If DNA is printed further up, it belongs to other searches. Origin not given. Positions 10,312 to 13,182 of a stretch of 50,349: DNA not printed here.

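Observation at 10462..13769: Adjacent glycosyltransferase and sulfotransferase both start with a SecA-type SEC-C zinc motif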

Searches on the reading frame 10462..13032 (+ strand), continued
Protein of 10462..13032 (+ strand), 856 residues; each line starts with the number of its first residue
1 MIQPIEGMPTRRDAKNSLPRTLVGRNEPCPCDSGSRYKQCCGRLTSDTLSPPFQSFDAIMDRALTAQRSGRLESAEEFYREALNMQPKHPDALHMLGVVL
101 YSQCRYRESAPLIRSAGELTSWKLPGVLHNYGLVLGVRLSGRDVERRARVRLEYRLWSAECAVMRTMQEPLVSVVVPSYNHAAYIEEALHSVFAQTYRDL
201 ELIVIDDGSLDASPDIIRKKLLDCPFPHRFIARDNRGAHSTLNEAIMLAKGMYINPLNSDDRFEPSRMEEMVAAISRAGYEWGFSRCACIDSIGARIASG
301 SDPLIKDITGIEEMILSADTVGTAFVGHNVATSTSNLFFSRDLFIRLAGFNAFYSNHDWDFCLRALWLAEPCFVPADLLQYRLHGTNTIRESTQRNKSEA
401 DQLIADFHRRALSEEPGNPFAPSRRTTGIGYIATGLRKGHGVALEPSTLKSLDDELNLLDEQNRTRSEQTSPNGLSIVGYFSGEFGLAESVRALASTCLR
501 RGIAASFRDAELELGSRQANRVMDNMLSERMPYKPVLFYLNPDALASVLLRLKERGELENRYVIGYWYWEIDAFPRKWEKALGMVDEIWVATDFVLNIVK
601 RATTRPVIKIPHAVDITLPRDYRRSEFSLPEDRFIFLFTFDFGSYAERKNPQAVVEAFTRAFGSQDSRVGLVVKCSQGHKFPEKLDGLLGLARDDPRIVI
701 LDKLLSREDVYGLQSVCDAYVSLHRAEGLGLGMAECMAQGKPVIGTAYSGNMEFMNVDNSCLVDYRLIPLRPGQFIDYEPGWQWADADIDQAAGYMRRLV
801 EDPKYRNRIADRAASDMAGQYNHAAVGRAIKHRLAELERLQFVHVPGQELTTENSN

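Call 30: find_encoding_contigs(protein=P0038, flank=10000, max_places=1)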
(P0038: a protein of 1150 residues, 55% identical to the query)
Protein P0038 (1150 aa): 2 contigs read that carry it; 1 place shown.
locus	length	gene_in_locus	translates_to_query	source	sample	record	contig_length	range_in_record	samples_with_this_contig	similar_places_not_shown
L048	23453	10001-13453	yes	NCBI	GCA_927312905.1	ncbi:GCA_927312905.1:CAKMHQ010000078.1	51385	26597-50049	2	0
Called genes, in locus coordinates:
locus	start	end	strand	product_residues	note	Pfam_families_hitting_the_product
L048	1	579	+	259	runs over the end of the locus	PF22435:MRM3-like_sub_bind, PF00588:SpoU_methylase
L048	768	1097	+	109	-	PF05957:DUF883, PF19029:DUF883_C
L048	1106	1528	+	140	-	PF07332:Phage_holin_3_6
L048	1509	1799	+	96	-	PF13997:YqjK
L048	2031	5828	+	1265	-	PF05359:DUF748, PF00691:OmpA (faint)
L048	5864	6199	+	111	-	PF13384:HTH_23 (weak)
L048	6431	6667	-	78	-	PF09905:VF530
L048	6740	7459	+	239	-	PF01479:S4 (weak)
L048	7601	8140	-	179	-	PF01863:YgjP-like, PF08325:WLM (weak)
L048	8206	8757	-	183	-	PF02525:Flavodoxin_2, PF03358:FMN_red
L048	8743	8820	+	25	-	-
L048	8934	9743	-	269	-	PF01738:DLH, PF00326:Peptidase_S9 (faint), PF02230:Abhydrolase_2 (weak), PF08840:BAAT_C (faint)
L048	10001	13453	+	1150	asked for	PF02810:SEC-C (weak), PF00535:Glycos_transf_2, PF13641:Glyco_tranf_2_3 (weak), PF00534:Glycos_transf_1, PF13692:Glyco_trans_1_4 (weak)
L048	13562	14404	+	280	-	PF05209:MinC_N, PF03775:MinC_C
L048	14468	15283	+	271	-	PF00142:Fer4_NifH (faint), PF01656:CbiA, PF02374:ArsA_ATPase (weak), PF06564:CBP_BcsQ (faint), PF09140:MipZ, PF10609:ParA, PF13614:AAA_31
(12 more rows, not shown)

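Call 31: find_encoding_contigs(protein=P0095, flank=10000, max_places=1)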
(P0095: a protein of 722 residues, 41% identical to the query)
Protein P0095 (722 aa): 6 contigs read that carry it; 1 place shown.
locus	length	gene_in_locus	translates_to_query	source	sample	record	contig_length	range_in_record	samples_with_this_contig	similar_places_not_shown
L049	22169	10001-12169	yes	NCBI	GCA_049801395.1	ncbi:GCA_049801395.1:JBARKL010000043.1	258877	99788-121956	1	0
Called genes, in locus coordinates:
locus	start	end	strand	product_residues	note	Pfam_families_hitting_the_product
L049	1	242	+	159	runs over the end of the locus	PF01750:HycI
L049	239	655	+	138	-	PF04809:HupH_C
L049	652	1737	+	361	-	PF01058:Oxidored_q6, PF14720:NiFe_hyd_SSU_C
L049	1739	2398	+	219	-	-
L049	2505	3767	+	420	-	PF00037:Fer4 (faint), PF12838:Fer4_7, PF13183:Fer4_8, PF13237:Fer4_10 (faint), PF13534:Fer4_17, PF02754:CCG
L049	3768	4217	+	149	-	-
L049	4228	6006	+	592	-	PF27537:HoxH, PF00374:NiFeSe_Hases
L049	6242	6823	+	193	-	PF04955:HupE_UreJ, PF13795:HupE_UreJ_2 (weak)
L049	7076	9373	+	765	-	PF18922:DUF5672, PF02810:SEC-C, PF00515:TPR_1, PF07719:TPR_2 (weak), PF13414:TPR_11 (weak), PF13424:TPR_12, PF00515:TPR_1 (weak), PF13414:TPR_11, +8 more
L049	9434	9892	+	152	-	-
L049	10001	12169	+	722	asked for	PF02810:SEC-C, PF00535:Glycos_transf_2, PF10111:Glyco_tranf_2_2, PF13641:Glyco_tranf_2_3, PF13469:Sulfotransfer_3 (faint)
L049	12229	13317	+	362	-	PF00070:Pyr_redox (weak), PF01134:GIDA (faint), PF01266:DAO, PF07992:Pyr_redox_2 (faint), PF13450:NAD_binding_8 (weak), PF01593:Amino_oxidase (weak)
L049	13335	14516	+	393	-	PF00291:PALP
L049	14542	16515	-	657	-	PF13522:GATase_6, PF12481:DUF3700 (faint), PF13537:GATase_7, PF00733:Asn_synthase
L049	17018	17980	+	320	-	PF00685:Sulfotransfer_1, PF13469:Sulfotransfer_3 (faint)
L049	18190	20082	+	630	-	PF00501:AMP-binding, PF13193:AMP-binding_C, PF00550:PP-binding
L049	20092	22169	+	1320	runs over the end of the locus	PF00668:Condensation, PF00501:AMP-binding, PF13193:AMP-binding_C, PF00550:PP-binding, PF00975:Thioesterase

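Call 58: find_encoding_contigs(protein=P0063, flank=10000, max_places=1)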
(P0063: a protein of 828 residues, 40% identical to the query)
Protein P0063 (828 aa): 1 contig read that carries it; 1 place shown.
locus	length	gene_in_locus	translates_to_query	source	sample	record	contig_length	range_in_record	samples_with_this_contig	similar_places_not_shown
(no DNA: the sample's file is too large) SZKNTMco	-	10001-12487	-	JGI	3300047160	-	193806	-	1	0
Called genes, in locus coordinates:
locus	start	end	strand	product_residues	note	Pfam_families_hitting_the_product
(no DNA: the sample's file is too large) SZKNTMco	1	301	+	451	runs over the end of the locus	PF12708:Pect-lyase_RHGA_epim (weak), PF00295:Glyco_hydro_28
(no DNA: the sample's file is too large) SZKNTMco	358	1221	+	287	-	-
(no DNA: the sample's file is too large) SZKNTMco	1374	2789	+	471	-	PF02614:UxaC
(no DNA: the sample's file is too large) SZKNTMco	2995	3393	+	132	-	PF02077:SURF4, PF07291:MauE (weak), PF07681:DoxX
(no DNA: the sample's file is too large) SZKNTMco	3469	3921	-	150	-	PF02580:Tyr_Deacylase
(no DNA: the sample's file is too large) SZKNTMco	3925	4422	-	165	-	PF13511:DUF4124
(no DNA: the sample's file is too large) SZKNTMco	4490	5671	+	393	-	PF00155:Aminotran_1_2, PF01053:Cys_Met_Meta_PP (weak)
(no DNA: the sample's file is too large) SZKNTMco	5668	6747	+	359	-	PF10023:Aminopep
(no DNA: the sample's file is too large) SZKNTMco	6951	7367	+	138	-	PF01250:Ribosomal_S6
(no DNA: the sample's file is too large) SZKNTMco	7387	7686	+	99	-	PF22657:SSB_1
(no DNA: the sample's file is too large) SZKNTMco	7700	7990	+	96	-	PF01084:Ribosomal_S18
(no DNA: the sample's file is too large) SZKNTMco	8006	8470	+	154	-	PF01281:Ribosomal_L9_N, PF03948:Ribosomal_L9_C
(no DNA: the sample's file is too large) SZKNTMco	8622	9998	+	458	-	PF00772:DnaB, PF13481:AAA_25, PF03796:DnaB_C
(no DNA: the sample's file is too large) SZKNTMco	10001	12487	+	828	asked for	PF02810:SEC-C, PF13432:TPR_16 (weak), PF00534:Glycos_transf_1, PF13692:Glyco_trans_1_4 (weak)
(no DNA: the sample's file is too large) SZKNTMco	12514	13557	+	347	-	PF01370:Epimerase, PF04321:RmlD_sub_bind, PF16363:GDP_Man_Dehyd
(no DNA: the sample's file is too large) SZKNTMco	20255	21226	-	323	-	PF00535:Glycos_transf_2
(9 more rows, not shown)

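Call 59: find_encoding_contigs(protein=P0105, flank=10000, max_places=1)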
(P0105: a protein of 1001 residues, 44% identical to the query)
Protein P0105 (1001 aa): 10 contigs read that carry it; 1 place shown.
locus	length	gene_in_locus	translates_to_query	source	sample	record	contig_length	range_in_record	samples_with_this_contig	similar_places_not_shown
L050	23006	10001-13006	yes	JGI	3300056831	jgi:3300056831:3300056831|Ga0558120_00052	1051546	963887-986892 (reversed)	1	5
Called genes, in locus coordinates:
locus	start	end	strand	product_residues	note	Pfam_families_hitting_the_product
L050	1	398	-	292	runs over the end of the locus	PF09699:Paired_CXXCH_1 (faint), PF14522:Cytochrome_C7 (faint), PF14537:Cytochrom_c3_2 (faint)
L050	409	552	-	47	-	-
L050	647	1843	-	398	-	-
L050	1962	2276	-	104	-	-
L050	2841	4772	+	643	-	PF17203:sCache_3_2 (faint), PF00672:HAMP, PF00512:HisKA, PF02518:HATPase_c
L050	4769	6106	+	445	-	PF00072:Response_reg, PF00158:Sigma54_activat, PF14532:Sigma54_activ_2, PF01078:Mg_chelatase (faint), PF00004:AAA (weak), PF07724:AAA_2, PF07728:AAA_5 (weak), PF25601:AAA_lid_14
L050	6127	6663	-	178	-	PF13238:AAA_18, PF13671:AAA_33 (weak), PF01202:SKI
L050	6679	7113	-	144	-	PF05258:DciA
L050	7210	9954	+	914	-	PF07517:SecA_DEAD, PF01043:SecA_PP_bind, PF21090:P-loop_SecA, PF07516:SecA_SW, PF02810:SEC-C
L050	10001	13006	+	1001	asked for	PF02810:SEC-C, PF00515:TPR_1 (faint), PF13424:TPR_12 (weak), PF13432:TPR_16 (weak), PF14559:TPR_19 (weak), PF00535:Glycos_transf_2, PF13641:Glyco_tranf_2_3 (weak), PF00535:Glycos_transf_2, +2 more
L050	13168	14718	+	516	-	PF13489:Methyltransf_23, PF08241:Methyltransf_11, PF08242:Methyltransf_12 (faint)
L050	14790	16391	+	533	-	PF04765:TOD1_MUCI70, PF05050:Methyltransf_21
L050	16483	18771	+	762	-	PF18922:DUF5672, PF02810:SEC-C, PF13432:TPR_16 (weak), PF00515:TPR_1, PF07719:TPR_2, PF13424:TPR_12, PF13414:TPR_11, PF00515:TPR_1, +8 more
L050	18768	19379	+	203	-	PF14063:DUF4254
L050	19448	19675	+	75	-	-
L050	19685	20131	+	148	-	-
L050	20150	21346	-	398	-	PF02636:Methyltransf_28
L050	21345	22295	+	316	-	PF00070:Pyr_redox (faint), PF00890:FAD_binding_2 (faint), PF01266:DAO (faint), PF01494:FAD_binding_3 (faint), PF07992:Pyr_redox_2, PF13450:NAD_binding_8 (faint), PF13738:Pyr_redox_3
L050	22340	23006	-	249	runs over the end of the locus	PF01061:ABC2_membrane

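Call 61: predict_structure(alignment_id=A2)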
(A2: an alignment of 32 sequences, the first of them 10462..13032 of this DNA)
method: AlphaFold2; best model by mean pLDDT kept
length: 856 residues; sequences in the alignment: 32
mean_pLDDT: 88.9   pTM: 0.83
mean pLDDT of the five models: 88.9, 88.0, 87.3, 87.2, 86.5
residues with pLDDT >= 90: 614; 70-90: 165; 50-70: 31; < 50: 46
segments of 3 or more residues with pLDDT < 50: 1-21, 42-51, 844-856
pLDDT, mean of each block of 10 residues (from residue 1): 33 35 66 69 41 82 97 97 98 98 94 98 97 95 90 92 85 96 95 98 96 97 97 94 97 97 97 95 95 84 81 88 92 96 98 93 98 96 65 85 95 96 95 92 95 96 90 94 80 94 95 73 88 95 89 92 90 87 94 92 95 90 95 96 81 97 95 90 91 94 87 97 83 94 91 93 95 85 94 98 98 95 96 94 47 34
secondary structure, 60 per line:
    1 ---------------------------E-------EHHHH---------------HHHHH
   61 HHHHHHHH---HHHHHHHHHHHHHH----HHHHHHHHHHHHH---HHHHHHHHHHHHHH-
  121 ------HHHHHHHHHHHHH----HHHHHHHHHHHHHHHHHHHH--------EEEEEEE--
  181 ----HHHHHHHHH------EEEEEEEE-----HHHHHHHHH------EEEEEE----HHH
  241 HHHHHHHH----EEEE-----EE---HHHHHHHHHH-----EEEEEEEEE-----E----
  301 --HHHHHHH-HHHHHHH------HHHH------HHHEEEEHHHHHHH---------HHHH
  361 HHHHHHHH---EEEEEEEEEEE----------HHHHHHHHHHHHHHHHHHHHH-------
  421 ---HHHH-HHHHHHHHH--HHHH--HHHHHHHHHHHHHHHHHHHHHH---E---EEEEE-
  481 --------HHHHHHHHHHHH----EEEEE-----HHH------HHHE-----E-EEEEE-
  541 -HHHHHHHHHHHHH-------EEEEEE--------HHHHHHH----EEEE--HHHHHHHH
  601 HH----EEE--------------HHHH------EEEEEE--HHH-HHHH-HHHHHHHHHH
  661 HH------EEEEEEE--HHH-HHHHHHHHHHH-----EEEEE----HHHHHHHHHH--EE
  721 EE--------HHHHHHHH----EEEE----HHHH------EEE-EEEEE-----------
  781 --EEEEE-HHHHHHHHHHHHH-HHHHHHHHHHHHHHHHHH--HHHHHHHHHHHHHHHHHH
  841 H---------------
elements in order (helices of 4 or more, strands of 3 or more residues): H37-40 H56-68 H72-85 H90-102 H106-119 H127-139 H144-163 E172-178 H185-193 E200-207 H213-221 E228-233 H238-248 E253-256 H267-276 E282-290 H303-309 H311-317 H324-327 E337-340 H341-347 H357-368 E372-382 H393-413 H424-427 H429-437 H440-443 H446-467 E475-479 H489-500 E505-509 E535-539 H542-554 E562-567 H576-582 E587-590 H593-602 E607-609 H624-627 E634-639 H646-649 H651-662 E669-675 H682-692 E698-702 H707-716 E719-722 H731-738 E743-746 H751-754 E761-763 E765-769 E783-787 H789-801 H803-820 H823-841

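Call 63: fold_search(model_id=the predicted structure, library=pdb)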
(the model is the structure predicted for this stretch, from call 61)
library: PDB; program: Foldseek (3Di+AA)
matches with E <= 10: 1780; with E <= 0.001: 577
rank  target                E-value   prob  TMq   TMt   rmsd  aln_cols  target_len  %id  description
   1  3oy2_A                7.7e-15  1.00  0.33  0.68   6.5       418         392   18  Crystal structure of a putative glycosyltransferase from Paramecium bursaria Chlorella virus NY2A (released 2010-11-17)
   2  2z86_D                2.8e-13  1.00  0.22  0.32   4.3       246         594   26  Crystal structure of chondroitin polymerase from Escherichia coli strain K4 (K4CP) complexed with UDP-GlcUA and UDP (released 2008-09-16)
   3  2z86_B                3.4e-13  1.00  0.23  0.32   4.2       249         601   25  Crystal structure of chondroitin polymerase from Escherichia coli strain K4 (K4CP) complexed with UDP-GlcUA and UDP (released 2008-09-16)
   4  2z86_A                7.0e-13  1.00  0.23  0.33   4.7       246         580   26  Crystal structure of chondroitin polymerase from Escherichia coli strain K4 (K4CP) complexed with UDP-GlcUA and UDP (released 2008-09-16)
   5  2z87_B                1.7e-12  1.00  0.23  0.32   4.6       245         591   26  Crystal structure of chondroitin polymerase from Escherichia coli strain K4 (K4CP) complexed with UDP-GalNAc and UDP (released 2008-09-16)
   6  3mbo_B                2.1e-12  1.00  0.33  0.71   6.2       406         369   15  Crystal Structure of the Glycosyltransferase BaBshA bound with UDP and L-malate (released 2010-09-29)
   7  2z86_C                2.4e-12  1.00  0.23  0.32   4.5       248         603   26  Crystal structure of chondroitin polymerase from Escherichia coli strain K4 (K4CP) complexed with UDP-GlcUA and UDP (released 2008-09-16)
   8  9omk_B                2.7e-12  1.00  0.23  0.70   8.0       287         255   18  WrtF fucosyltransferase - trisaccharide acceptor (released 2025-10-29)
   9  9oml_B                3.3e-12  1.00  0.23  0.66   4.1       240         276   20  WrtF fucosyltransferase - acetylated trisaccharide acceptor (released 2025-10-29)
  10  9omm_A                5.0e-12  1.00  0.23  0.70   4.7       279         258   18  WrtF fucosyltransferase - tetrasaccharide product (released 2025-10-29)
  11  5hea_A                6.8e-12  1.00  0.24  0.68   7.2       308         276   19  CgT structure in hexamer (released 2016-08-31)
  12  3mbo_D                7.2e-12  1.00  0.32  0.69   7.2       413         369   15  Crystal Structure of the Glycosyltransferase BaBshA bound with UDP and L-malate (released 2010-09-29)
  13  9omn_B                7.6e-12  1.00  0.22  0.66   4.2       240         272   20  WrtF fucosyltransferase - GDP-2-deoxy-2-fluoro-beta-L-fucose (released 2025-10-29)
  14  6zn1                  8.0e-12  1.00  0.32  0.66   9.7       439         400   16  Trehalose transferase bound to alpha-D-glucopyranosyl-beta-galactopyranose from Thermoproteus uzoniensis (released 2021-01-20)
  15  4xsu_B                8.4e-12  1.00  0.32  0.71   4.8       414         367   14  Crystal structure of Anabaena Alr3699/HepE in complex with UDP and glucose (released 2016-01-13)
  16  8qoy                  8.4e-12  1.00  0.27  0.23  25.0       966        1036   10  Capsular polysaccharide synthesis multienzyme of Actinobacillus Pleuropneumoniae serotype 3 (released 2024-07-03)
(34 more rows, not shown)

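Call 81: find_encoding_contigs(protein=P0046, flank=10000, max_places=1)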
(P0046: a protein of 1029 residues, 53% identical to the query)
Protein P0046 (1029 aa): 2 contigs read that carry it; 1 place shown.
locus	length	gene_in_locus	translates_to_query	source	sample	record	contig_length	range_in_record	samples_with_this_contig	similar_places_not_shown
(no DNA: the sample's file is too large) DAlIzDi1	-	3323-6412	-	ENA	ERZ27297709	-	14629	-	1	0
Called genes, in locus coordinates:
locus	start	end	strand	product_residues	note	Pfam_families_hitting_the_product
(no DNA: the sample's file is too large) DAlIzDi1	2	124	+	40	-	?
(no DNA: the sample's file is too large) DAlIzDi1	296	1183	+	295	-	-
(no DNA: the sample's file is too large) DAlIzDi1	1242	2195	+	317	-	-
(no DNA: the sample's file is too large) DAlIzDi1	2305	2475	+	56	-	-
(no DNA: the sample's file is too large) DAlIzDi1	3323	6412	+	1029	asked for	PF00515:TPR_1 (faint), PF07719:TPR_2 (faint), PF00535:Glycos_transf_2, PF13641:Glyco_tranf_2_3 (weak), PF13469:Sulfotransfer_3 (faint), PF00534:Glycos_transf_1 (weak), PF13692:Glyco_trans_1_4 (weak)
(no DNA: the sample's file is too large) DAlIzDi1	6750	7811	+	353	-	PF01594:AI-2E_transport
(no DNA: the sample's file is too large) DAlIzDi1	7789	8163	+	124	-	PF01844:HNH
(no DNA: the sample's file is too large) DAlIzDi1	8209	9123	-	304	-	PF13460:NAD_binding_10 (faint), PF01370:Epimerase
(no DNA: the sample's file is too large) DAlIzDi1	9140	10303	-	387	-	PF00089:Trypsin, PF10459:Peptidase_S46 (faint), PF13365:Trypsin_2, PF00595:PDZ, PF13180:PDZ_2, PF17820:PDZ_6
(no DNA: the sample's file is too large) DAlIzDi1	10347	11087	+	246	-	PF01784:DUF34_NIF3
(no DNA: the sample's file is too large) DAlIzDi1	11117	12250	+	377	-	PF01757:Acyl_transf_3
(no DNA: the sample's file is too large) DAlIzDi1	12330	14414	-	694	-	PF13089:PP_kinase_N, PF02503:PP_kinase, PF17941:PP_kinase_C_1, PF13091:PLDc_2 (faint), PF13090:PP_kinase_C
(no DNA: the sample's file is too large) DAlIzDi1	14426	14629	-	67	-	?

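Call 83: search_protein_families(library=padloc, proteins=[window:10462-13032:+], max_evalue=0.001)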
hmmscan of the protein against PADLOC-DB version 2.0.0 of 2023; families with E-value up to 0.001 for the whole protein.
window:10462-13032:+ (856 aa): 1 family
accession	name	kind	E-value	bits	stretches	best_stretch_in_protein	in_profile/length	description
PDLC04917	PDC-S12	-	6.7e-05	20.9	1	20-41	195-216/218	-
